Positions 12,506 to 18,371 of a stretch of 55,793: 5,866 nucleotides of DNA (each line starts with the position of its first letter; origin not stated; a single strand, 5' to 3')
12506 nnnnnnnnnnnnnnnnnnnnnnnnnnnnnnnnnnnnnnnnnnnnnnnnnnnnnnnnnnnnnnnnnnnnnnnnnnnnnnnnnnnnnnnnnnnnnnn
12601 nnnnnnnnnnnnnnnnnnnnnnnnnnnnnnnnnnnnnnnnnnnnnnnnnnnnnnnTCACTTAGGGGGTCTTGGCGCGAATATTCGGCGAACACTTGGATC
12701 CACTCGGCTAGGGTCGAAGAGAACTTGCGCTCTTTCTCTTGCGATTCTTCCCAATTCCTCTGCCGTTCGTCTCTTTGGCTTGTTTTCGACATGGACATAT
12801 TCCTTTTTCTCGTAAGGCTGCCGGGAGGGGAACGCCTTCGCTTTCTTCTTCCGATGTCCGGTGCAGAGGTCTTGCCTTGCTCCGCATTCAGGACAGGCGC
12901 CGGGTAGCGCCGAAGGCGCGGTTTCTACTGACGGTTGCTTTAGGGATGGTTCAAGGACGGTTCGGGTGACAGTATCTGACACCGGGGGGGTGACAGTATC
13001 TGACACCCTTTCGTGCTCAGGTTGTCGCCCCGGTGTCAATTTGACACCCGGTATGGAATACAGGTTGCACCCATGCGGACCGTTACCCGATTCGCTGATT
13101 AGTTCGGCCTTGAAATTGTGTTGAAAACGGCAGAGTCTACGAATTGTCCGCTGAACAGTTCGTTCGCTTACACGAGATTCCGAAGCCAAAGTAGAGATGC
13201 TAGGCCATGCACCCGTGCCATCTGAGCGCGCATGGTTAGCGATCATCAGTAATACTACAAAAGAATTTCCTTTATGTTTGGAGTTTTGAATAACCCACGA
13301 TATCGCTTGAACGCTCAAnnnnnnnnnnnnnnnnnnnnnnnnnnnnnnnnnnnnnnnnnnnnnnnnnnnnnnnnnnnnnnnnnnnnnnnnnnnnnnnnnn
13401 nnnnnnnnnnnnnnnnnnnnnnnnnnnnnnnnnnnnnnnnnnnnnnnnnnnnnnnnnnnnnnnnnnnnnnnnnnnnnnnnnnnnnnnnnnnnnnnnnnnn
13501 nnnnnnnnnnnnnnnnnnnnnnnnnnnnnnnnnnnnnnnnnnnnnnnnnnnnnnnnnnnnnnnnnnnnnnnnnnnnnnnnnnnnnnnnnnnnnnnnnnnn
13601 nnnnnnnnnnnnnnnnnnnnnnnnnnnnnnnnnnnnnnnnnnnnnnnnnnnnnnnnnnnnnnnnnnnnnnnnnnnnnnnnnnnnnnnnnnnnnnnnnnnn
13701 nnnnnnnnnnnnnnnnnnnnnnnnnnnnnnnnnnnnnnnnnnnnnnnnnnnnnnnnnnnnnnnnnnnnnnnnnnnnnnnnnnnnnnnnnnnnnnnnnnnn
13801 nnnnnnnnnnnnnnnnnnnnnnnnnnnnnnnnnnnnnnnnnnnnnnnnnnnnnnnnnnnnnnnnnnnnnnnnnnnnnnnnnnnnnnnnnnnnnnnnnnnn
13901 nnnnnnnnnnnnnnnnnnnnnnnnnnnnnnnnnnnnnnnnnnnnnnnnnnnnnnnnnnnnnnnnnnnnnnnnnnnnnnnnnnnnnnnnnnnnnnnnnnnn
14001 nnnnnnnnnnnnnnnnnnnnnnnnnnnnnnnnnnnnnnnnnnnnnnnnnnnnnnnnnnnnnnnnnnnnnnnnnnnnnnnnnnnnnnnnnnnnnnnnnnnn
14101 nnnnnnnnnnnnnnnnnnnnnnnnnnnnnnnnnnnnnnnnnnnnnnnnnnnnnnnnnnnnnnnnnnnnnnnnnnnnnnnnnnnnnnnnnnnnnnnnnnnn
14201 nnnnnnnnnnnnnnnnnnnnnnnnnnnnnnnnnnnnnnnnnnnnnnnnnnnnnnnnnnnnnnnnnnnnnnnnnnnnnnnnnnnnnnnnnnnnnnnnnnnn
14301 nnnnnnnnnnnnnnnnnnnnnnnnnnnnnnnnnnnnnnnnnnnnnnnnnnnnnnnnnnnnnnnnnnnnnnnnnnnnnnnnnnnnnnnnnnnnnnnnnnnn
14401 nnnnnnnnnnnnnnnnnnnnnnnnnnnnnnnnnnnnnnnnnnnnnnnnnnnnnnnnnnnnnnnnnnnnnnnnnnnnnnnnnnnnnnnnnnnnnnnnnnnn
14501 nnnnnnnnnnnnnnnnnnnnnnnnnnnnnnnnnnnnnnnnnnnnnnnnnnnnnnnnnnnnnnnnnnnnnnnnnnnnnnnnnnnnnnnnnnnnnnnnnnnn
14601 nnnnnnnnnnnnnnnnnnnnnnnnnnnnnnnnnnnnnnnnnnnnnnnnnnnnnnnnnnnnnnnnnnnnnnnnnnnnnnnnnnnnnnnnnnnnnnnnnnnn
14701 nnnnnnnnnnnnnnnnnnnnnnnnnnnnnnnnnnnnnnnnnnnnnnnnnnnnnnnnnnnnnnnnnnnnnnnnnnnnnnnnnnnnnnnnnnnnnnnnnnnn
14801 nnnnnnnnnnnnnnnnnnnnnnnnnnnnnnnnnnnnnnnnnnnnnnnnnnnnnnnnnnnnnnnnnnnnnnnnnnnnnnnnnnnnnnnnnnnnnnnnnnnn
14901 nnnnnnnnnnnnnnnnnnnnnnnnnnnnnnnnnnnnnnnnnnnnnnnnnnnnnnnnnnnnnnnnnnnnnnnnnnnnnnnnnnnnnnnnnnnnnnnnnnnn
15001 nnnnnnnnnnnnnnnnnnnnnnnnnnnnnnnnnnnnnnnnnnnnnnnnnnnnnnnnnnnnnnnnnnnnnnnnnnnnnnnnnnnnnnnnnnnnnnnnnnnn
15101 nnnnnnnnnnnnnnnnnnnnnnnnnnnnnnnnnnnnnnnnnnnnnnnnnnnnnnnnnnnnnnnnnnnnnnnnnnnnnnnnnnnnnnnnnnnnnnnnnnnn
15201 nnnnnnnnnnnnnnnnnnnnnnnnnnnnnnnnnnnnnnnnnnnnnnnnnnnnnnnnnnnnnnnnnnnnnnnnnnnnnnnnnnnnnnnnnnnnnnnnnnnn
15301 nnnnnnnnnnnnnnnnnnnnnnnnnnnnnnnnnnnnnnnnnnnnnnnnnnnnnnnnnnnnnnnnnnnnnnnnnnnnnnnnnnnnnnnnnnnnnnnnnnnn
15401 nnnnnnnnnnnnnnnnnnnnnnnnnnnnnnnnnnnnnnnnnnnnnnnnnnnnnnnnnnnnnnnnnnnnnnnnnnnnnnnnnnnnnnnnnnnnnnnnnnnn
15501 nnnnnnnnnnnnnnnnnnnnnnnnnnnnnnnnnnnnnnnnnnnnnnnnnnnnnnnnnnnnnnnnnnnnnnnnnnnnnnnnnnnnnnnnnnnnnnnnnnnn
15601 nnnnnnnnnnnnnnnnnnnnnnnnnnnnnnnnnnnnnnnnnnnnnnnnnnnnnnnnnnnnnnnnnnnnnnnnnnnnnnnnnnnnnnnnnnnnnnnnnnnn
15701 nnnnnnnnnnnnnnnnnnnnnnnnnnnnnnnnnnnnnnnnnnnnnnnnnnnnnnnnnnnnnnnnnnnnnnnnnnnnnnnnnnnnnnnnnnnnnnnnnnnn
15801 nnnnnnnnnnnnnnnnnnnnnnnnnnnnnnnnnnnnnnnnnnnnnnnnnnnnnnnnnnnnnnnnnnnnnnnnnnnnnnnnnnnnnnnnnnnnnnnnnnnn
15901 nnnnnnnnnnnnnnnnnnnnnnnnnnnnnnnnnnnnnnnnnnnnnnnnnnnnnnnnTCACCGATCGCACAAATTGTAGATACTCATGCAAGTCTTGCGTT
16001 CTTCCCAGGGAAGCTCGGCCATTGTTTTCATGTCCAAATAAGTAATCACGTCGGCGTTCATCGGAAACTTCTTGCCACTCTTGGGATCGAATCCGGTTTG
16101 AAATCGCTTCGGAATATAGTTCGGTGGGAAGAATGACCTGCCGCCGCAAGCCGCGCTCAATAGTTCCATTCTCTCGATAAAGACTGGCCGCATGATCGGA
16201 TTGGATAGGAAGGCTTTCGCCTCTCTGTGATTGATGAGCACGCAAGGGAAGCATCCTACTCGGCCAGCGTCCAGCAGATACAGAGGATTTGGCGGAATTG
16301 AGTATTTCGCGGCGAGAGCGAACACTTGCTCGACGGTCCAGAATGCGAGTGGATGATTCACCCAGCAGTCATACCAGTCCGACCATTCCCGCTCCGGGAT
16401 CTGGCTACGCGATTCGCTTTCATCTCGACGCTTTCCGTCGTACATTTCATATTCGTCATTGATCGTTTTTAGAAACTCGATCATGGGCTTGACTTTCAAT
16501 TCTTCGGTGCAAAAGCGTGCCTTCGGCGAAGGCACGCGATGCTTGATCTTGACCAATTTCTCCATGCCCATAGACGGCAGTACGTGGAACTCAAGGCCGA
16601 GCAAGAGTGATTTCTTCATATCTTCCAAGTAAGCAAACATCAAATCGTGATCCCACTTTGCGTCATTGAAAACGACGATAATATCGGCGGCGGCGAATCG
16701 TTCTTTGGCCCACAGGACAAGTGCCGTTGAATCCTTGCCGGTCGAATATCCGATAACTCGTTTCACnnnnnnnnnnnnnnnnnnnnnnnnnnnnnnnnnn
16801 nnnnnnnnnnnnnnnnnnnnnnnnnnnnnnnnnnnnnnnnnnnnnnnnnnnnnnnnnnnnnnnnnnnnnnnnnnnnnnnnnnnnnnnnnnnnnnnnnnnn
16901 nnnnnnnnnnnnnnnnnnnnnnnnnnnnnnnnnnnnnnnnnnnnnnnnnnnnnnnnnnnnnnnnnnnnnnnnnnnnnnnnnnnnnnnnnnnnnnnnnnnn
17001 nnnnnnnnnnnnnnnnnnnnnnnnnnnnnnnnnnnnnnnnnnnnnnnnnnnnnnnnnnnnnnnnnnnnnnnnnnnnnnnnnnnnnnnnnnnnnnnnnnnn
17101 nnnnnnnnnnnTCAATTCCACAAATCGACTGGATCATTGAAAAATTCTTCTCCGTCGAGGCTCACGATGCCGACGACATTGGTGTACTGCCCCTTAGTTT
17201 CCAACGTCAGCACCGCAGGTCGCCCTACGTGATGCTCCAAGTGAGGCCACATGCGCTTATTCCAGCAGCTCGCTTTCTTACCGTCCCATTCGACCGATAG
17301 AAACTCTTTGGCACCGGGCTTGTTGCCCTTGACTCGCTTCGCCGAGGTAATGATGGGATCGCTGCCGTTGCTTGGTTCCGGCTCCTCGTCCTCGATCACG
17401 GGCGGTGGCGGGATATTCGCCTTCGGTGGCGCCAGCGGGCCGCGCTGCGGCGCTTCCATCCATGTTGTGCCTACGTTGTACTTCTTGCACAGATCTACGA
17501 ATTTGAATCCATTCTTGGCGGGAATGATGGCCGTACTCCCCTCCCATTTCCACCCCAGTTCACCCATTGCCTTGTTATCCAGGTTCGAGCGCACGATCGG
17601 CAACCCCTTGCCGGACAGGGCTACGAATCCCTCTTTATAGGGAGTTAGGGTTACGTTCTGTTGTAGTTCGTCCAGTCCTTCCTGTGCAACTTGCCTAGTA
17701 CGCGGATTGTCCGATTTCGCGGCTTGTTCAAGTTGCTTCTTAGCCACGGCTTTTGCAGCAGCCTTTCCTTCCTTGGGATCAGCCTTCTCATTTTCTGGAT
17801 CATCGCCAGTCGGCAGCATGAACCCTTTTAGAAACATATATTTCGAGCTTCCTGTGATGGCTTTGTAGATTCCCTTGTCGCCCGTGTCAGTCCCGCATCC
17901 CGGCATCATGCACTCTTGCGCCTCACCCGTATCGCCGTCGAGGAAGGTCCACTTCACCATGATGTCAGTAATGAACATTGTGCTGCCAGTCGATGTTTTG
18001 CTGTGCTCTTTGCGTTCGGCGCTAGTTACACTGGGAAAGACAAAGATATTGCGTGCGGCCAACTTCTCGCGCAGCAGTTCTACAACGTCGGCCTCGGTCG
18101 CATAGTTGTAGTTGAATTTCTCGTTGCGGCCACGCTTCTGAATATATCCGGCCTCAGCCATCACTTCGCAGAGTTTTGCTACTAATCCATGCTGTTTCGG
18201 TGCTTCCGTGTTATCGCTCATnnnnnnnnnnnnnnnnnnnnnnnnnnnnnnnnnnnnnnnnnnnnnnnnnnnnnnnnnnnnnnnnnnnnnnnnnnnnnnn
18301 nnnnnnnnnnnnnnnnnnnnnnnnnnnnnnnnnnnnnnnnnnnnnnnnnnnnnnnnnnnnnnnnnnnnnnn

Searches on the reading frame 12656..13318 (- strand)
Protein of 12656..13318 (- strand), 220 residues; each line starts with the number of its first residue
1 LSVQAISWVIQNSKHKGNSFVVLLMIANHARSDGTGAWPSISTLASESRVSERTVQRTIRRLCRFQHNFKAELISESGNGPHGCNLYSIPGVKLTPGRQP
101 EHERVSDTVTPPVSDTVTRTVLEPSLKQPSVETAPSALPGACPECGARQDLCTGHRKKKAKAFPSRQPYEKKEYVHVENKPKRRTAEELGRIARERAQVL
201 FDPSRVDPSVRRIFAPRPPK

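Call 58: search_protein_families(library=phrogs, proteins=[window:12656-13318:-], max_evalue=0.001)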
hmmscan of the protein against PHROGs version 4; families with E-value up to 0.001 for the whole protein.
window:12656-13318:- (220 aa): 10 families
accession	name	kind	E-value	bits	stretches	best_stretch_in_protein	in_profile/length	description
phrog_1032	-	DNA, RNA and nucleotide metabolism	1.5e-16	62.2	1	1-63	1-62/281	replication initiation protein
phrog_8540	-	DNA, RNA and nucleotide metabolism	1.2e-12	49.4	1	1-93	1-89/196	replication initiation O-like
phrog_391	-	DNA, RNA and nucleotide metabolism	3.2e-10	41.1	1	1-187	1-185/298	replication initiation O-like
phrog_270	-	DNA, RNA and nucleotide metabolism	4.6e-10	40.4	1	2-133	32-139/383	replication initiation protein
phrog_6643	-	DNA, RNA and nucleotide metabolism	2.3e-09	38.1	1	1-148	1-144/313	replication initiation protein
phrog_678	-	DNA, RNA and nucleotide metabolism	2.5e-06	28.3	1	1-124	59-177/346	replication initiation O-like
phrog_4617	-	DNA, RNA and nucleotide metabolism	0.00011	23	1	1-64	1-63/223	replication initiation protein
phrog_8102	-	DNA, RNA and nucleotide metabolism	0.00022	21.4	1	23-64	43-84/337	replication initiation protein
phrog_27344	-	DNA, RNA and nucleotide metabolism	0.00063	20.2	1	19-68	21-70/347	replication initiation protein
phrog_1835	-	DNA, RNA and nucleotide metabolism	0.00069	20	1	18-93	47-121/301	HTH DNA binding protein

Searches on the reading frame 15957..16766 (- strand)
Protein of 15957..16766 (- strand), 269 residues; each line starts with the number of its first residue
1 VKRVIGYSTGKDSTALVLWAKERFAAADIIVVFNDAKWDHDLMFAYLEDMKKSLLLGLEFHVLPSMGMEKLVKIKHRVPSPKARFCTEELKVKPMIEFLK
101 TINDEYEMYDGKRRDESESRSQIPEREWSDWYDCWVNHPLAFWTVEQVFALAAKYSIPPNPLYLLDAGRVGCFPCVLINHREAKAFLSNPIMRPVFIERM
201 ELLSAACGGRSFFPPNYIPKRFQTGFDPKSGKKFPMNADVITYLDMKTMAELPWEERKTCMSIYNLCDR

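Call 3: search_protein_families(library=pfam, proteins=[window:15957-16766:-], max_evalue=0.01)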
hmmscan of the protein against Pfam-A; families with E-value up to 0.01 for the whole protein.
window:15957-16766:- (269 aa): 1 family
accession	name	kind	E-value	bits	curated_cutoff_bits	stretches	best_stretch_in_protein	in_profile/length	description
PF01507.26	PAPS_reduct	-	7.8e-22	78.6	22.5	1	4-175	3-172/175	Phosphoadenosine phosphosulfate reductase domain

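Call 4: search_protein_families(library=ncbifam, proteins=[window:15957-16766:-], max_evalue=0.01)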
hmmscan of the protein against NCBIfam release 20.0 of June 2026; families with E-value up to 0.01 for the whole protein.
window:15957-16766:- (269 aa): 15 families
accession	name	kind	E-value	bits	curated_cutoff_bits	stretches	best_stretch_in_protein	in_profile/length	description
NF006351.0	PRK08576.1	equivalog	2.5e-19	69.2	290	1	4-194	238-420/436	hypothetical protein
NF002537.0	PRK02090.1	equivalog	3.4e-12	46.5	154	1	22-175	62-212/244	phosphoadenylyl-sulfate reductase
NF006327.0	PRK08557.1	equivalog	5.3e-12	45.2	366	1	6-176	187-355/415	hypothetical protein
TIGR02055.1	APS_reductase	subfamily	2.5e-08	34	235.3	1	85-177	79-169/194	adenylylsulfate reductase, thioredoxin dependent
NF010369.0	PRK13795.1-4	equivalog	4.2e-08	31.9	1086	1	5-176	256-429/633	hypothetical protein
NF005316.0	PRK06850.1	equivalog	6.4e-08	31.8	536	1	79-126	126-176/505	hypothetical protein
NF003587.0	PRK05253.1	subfamily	2.9e-07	30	195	1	3-126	30-147/301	sulfate adenylyltransferase subunit CysD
TIGR03183.1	DNA_S_dndC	equivalog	3e-07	29.7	290.4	1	78-126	109-160/447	DNA phosphorothioation system sulfurtransferase DndC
NF010368.0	PRK13795.1-3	equivalog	4.5e-07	28.5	588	1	5-175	252-420/635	hypothetical protein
TIGR00434.1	cysH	subfamily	2.2e-06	27.7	165.1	1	86-176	99-188/214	phosophoadenylyl-sulfate reductase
NF010367.0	PRK13795.1-2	equivalog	3.4e-06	25.8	456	1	5-175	247-415/584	hypothetical protein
NF010366.0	PRK13795.1-1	equivalog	1.1e-05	23.8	745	1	5-175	271-443/667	hypothetical protein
TIGR02039.1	CysD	subfamily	5e-05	23.1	396.6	1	3-122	22-137/294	sulfate adenylyltransferase, small subunit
TIGR02057.1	PAPS_reductase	equivalog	0.00046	20.1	254.2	1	89-163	113-186/224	phosphoadenosine phosphosulfate reductase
NF009214.0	PRK12563.1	equivalog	0.00063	19.2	413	1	2-122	44-160/317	sulfate adenylyltransferase subunit CysD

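Call 9: search_protein_families(library=phrogs, proteins=[window:15957-16766:-], max_evalue=0.001)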
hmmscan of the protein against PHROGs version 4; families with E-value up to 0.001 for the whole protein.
window:15957-16766:- (269 aa): 3 families
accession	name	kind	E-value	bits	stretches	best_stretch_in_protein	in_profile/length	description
phrog_424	-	moron, auxiliary metabolic gene and host takeover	2.2e-36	126.8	1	1-211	161-376/460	phosphoadenosine phosphosulfate reductase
phrog_15238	-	unknown function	6.1e-09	37.1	1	70-123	137-194/215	-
phrog_2302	-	moron, auxiliary metabolic gene and host takeover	9.4e-05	22.5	0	4-164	31-225/381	phosphoadenosine phosphosulfate reductase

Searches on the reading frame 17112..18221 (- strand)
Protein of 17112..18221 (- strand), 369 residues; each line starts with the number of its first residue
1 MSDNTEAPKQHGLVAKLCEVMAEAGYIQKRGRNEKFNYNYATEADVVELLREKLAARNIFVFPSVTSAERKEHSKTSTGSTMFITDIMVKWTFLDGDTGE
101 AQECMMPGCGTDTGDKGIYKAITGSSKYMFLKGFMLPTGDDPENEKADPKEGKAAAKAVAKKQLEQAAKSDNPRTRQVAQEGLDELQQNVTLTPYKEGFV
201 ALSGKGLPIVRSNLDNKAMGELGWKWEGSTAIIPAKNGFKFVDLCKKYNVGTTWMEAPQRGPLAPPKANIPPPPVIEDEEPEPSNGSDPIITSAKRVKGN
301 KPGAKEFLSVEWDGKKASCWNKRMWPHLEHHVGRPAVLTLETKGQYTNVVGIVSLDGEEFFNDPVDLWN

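Call 8: search_protein_families(library=phrogs, proteins=[window:17112-18221:-], max_evalue=0.001)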
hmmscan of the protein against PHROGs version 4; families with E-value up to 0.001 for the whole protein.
window:17112-18221:- (369 aa): 3 families
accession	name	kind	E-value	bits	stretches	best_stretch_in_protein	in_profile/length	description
phrog_155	-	DNA, RNA and nucleotide metabolism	3.3e-27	96.9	1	13-175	68-213/308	Erf-like ssDNA annealing protein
phrog_21649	-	unknown function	4e-11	43.7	1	17-176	46-195/351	-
phrog_2324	-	DNA, RNA and nucleotide metabolism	2.3e-07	31.6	1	8-177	6-156/193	Erf-like ssDNA annealing protein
